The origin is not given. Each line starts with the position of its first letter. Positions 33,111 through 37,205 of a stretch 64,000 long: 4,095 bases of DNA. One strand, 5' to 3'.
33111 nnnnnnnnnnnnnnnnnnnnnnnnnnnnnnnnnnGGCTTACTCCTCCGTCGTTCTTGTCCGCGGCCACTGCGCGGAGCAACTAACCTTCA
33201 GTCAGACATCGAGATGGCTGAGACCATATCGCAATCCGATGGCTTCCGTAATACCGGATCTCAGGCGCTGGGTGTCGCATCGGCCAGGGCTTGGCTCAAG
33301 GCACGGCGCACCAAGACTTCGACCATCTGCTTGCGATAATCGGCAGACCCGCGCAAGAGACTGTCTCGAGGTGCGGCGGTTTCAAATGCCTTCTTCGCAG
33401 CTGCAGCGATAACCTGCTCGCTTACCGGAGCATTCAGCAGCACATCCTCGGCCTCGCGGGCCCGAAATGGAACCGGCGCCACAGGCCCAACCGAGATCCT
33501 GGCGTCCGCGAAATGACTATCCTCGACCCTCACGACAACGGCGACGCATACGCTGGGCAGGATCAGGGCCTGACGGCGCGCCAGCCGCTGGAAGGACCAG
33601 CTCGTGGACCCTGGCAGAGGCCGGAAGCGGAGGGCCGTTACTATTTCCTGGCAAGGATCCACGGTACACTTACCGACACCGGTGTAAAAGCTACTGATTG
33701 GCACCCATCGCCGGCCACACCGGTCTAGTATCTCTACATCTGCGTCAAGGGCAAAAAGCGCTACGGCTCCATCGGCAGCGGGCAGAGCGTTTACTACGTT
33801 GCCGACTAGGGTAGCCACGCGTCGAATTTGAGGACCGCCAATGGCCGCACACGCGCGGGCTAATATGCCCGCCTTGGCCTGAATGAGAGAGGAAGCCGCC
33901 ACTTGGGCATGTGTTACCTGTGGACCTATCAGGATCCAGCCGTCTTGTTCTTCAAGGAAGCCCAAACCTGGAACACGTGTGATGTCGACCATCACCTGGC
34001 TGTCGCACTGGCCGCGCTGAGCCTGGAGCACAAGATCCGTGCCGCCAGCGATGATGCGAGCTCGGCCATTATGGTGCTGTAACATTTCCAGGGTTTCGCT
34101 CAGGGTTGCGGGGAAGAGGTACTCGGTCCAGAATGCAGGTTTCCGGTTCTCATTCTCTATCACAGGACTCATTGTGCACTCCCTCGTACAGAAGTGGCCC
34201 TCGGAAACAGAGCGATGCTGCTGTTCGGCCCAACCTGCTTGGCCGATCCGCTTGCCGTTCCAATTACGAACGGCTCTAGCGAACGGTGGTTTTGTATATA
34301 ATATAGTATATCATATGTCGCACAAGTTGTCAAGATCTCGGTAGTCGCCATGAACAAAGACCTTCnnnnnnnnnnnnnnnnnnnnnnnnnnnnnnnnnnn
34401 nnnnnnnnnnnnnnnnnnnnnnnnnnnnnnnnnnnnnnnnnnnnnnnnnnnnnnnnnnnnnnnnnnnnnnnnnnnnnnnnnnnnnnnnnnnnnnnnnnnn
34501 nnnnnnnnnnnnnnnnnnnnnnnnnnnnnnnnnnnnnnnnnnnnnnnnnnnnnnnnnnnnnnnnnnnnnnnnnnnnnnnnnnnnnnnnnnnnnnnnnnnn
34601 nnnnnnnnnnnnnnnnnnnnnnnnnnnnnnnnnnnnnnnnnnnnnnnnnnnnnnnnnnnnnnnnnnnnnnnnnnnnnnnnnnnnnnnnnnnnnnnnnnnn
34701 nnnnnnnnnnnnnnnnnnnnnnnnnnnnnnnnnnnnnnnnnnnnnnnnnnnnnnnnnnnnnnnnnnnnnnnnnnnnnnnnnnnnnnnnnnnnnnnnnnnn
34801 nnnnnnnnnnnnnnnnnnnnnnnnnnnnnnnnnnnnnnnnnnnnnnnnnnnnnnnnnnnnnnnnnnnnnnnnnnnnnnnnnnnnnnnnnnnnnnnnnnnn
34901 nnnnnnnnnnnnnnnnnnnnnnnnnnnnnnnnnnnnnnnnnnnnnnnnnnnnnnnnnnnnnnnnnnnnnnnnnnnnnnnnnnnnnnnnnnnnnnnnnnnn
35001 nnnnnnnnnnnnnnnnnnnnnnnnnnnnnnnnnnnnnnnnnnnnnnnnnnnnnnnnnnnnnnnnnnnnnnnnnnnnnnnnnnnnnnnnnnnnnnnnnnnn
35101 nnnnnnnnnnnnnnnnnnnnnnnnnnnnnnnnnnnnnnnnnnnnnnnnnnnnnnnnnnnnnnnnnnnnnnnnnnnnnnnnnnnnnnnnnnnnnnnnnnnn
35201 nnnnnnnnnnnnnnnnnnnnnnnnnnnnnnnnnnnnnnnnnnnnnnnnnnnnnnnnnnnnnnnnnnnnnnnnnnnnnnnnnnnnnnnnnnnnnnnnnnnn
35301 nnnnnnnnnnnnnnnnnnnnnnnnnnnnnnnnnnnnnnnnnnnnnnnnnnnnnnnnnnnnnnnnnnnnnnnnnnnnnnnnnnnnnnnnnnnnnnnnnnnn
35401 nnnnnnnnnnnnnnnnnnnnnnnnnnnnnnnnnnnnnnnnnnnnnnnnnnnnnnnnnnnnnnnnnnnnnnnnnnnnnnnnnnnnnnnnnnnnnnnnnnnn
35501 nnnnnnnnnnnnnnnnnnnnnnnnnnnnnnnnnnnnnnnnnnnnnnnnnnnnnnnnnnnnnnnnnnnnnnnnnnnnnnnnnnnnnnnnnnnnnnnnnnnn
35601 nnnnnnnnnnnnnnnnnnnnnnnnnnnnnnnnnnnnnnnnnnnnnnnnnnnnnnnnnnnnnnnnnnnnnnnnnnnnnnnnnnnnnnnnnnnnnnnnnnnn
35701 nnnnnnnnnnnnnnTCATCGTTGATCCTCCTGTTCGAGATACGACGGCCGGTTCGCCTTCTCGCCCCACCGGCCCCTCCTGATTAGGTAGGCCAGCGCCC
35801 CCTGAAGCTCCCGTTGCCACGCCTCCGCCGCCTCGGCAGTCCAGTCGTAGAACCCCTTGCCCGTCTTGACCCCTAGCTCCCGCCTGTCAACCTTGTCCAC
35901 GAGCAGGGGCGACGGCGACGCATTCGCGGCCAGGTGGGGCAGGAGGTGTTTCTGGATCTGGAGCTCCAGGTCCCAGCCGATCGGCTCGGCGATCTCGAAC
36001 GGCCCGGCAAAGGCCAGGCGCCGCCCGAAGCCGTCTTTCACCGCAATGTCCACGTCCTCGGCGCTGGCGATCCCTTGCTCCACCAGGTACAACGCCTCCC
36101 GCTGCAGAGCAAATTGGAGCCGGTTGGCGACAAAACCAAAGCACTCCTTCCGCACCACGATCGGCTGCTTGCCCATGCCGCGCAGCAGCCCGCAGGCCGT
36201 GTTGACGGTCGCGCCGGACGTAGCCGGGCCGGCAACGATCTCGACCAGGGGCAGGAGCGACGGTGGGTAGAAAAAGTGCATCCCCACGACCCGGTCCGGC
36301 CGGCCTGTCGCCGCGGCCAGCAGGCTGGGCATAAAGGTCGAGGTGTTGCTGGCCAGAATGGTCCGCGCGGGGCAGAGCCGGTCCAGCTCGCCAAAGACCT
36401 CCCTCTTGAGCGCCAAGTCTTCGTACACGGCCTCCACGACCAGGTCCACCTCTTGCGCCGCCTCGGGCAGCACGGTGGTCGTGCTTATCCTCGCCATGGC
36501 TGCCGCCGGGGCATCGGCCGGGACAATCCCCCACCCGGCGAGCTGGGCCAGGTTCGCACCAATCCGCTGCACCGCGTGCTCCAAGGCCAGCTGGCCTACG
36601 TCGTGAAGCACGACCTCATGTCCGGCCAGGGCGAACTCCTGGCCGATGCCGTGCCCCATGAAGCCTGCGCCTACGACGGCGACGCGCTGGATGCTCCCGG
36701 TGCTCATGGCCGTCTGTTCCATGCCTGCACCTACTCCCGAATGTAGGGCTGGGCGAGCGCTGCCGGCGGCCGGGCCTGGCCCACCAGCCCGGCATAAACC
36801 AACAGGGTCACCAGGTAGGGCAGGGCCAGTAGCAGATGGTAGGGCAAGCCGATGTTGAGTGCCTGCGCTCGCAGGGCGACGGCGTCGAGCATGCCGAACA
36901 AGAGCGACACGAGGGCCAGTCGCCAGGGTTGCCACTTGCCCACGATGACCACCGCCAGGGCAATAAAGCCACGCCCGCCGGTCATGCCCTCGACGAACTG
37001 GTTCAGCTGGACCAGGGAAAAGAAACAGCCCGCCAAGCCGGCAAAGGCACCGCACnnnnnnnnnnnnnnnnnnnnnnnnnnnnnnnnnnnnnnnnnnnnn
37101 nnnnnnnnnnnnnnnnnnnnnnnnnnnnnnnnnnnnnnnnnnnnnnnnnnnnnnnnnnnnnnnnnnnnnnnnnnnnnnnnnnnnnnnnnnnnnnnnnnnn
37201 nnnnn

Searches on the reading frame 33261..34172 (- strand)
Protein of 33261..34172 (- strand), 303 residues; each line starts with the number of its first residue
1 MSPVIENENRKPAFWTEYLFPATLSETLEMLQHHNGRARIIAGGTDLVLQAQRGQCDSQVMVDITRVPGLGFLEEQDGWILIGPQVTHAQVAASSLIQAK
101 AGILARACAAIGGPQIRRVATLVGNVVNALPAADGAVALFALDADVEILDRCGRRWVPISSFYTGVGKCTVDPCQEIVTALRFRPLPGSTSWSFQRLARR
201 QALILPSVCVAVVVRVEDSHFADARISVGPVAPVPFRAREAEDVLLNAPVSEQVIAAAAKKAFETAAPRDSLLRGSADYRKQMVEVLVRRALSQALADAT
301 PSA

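Call 7: search_protein_families(library=pfam, proteins=[window:33261-34172:-])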
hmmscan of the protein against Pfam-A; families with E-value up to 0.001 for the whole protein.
window:33261-34172:- (303 aa): 2 families
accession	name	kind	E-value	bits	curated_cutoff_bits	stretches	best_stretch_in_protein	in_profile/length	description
PF00941.27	FAD_binding_5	-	3.7e-39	134.7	27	1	17-182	4-166/170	FAD binding domain in molybdopterin dehydrogenase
PF03450.22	CO_deh_flav_C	-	1.8e-21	76.6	25.5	1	196-294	4-101/102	CO dehydrogenase flavoprotein C-terminal domain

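Call 44: find_homologous_proteins(query=window:33261-34172:-, max_evalue=1e-60)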
Query window:33261-34172:- (303 aa): 1079 proteins with E <= 1e-60 among 8000 candidates; the best 120 are listed.
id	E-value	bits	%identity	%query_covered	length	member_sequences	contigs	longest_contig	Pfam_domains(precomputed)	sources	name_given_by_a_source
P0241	1.1e-191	654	99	100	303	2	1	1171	PF00941.28,PF03450.23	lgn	-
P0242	4.8e-138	478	73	94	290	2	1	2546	PF00941.28,PF03450.23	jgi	jgi:carbon-monoxide dehydrogenase medium subunit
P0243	4.3e-136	471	71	96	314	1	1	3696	PF00941.28,PF03450.23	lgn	-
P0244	2.9e-132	459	68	97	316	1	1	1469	PF00941.28,PF03450.23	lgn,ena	-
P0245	3.3e-129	449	71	94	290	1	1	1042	PF00941.28,PF03450.23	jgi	jgi:CO/xanthine dehydrogenase FAD-binding subunit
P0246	8.3e-129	447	69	95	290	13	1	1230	PF00941.28,PF03450.23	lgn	-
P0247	7.6e-127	441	70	94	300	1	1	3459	PF00941.28,PF03450.23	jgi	jgi:CO/xanthine dehydrogenase FAD-binding subunit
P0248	1.3e-126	440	68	94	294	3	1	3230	PF00941.28,PF03450.23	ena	-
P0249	1.1e-125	437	67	95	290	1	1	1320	PF00941.28,PF03450.23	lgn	-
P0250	6.5e-122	425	70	93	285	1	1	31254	PF00941.28,PF03450.23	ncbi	-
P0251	2.1e-120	420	65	94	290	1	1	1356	PF00941.28,PF03450.23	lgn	-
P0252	6.7e-120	418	71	89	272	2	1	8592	PF00941.28,PF03450.23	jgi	jgi:CO/xanthine dehydrogenase FAD-binding subunit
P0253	4.0e-119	416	68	92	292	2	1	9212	PF00941.28,PF03450.23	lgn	-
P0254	1.3e-118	414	67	93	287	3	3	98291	PF00941.28,PF03450.23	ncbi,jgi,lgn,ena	-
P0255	1.6e-117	410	64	94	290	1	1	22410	PF00941.28,PF03450.23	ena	-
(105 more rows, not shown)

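Call 45: find_encoding_contigs(protein=P0250, flank=10000, max_places=1)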
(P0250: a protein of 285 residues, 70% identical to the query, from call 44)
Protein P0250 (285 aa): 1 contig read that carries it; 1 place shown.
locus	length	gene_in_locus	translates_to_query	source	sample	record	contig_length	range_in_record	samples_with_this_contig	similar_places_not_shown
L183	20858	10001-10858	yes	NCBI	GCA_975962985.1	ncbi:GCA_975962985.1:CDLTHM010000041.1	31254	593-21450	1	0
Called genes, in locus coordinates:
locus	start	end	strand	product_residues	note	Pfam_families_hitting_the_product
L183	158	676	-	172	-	-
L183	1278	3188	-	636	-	PF02518:HATPase_c, PF13589:HATPase_c_3 (faint), PF00204:DNA_gyraseB, PF01751:Toprim, PF00986:DNA_gyraseB_C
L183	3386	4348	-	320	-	-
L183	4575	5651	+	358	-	PF03796:DnaB_C, PF06745:ATPase, PF13481:AAA_25 (weak)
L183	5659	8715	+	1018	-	PF13428:TPR_14 (faint), PF13431:TPR_17 (faint), PF12895:ANAPC3 (faint), PF13181:TPR_8 (faint), PF13432:TPR_16 (weak), PF14559:TPR_19, PF13432:TPR_16, PF14559:TPR_19 (weak), +9 more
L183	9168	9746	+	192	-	PF01066:CDP-OH_P_transf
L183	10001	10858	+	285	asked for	PF00941:FAD_binding_5, PF03450:CO_deh_flav_C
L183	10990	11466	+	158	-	PF00111:Fer2, PF13085:Fer2_3 (weak), PF01799:Fer2_2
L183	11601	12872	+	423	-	PF09861:Lar_N, PF21113:LarA_C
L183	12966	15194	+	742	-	PF01315:Ald_Xan_dh_C, PF02738:MoCoBD_1, PF20256:MoCoBD_2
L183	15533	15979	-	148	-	PF01741:MscL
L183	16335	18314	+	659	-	PF13231:PMT_2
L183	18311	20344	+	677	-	PF13231:PMT_2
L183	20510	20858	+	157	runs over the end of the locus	PF04978:MST, PF07609:DUF1572, PF12867:DinB_2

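Call 46: find_encoding_contigs(protein=P0254, flank=10000, max_places=2)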
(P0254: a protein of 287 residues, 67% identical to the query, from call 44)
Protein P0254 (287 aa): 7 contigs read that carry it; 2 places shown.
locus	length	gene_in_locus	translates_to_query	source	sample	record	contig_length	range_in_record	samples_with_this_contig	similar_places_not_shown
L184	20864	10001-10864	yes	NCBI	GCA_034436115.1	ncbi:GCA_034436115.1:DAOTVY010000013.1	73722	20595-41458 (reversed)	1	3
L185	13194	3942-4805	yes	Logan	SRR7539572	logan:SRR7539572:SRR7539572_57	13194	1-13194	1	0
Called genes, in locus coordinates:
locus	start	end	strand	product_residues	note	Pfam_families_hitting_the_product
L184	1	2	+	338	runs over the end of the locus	-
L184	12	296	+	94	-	PF04456:DUF503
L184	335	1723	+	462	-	PF08245:Mur_ligase_M, PF08353:MurT_C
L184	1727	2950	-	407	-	PF05402:PqqD (faint), PF04055:Radical_SAM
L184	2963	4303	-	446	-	PF05402:PqqD (faint), PF04055:Radical_SAM, PF13186:SPASM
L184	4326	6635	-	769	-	-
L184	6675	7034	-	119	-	-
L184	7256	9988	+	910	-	PF13428:TPR_14 (faint), PF00515:TPR_1 (faint), PF07719:TPR_2 (faint), PF13176:TPR_7 (faint), PF13181:TPR_8 (faint), PF13424:TPR_12 (faint), PF13414:TPR_11 (weak), PF13432:TPR_16, +6 more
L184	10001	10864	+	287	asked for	PF00941:FAD_binding_5, PF03450:CO_deh_flav_C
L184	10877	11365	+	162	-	PF00111:Fer2, PF01799:Fer2_2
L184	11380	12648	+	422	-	PF09861:Lar_N, PF21113:LarA_C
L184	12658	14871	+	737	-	PF01315:Ald_Xan_dh_C, PF02738:MoCoBD_1, PF20256:MoCoBD_2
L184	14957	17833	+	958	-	PF00082:Peptidase_S8, PF13620:CarboxypepD_reg, PF13715:CarbopepD_reg_2 (faint), PF13620:CarboxypepD_reg (weak)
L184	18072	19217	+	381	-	PF00989:PAS (weak), PF08448:PAS_4, PF13188:PAS_8 (weak), PF13426:PAS_9 (weak), PF00512:HisKA, PF02518:HATPase_c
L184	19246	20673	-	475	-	PF01565:FAD_binding_4, PF02913:FAD-oxidase_C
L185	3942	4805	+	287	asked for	PF00941:FAD_binding_5, PF03450:CO_deh_flav_C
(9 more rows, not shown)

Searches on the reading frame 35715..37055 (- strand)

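Call 8: search_protein_families(library=pfam, proteins=[window:35715-37055:-])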
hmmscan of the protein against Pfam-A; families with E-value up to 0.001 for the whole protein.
window:35715-37055:- (446 aa): 3 families
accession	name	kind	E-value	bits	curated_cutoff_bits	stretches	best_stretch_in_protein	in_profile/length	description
PF02737.24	3HCDH_N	-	9.2e-59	198.8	22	1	125-304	2-179/180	3-hydroxyacyl-CoA dehydrogenase, NAD binding domain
PF00725.27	3HCDH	-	4.9e-21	75.5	22.1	1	307-405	1-97/97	3-hydroxyacyl-CoA dehydrogenase, C-terminal domain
PF03446.21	NAD_binding_2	-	0.00011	22.7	21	1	124-211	1-80/161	NAD binding domain of 6-phosphogluconate dehydrogenase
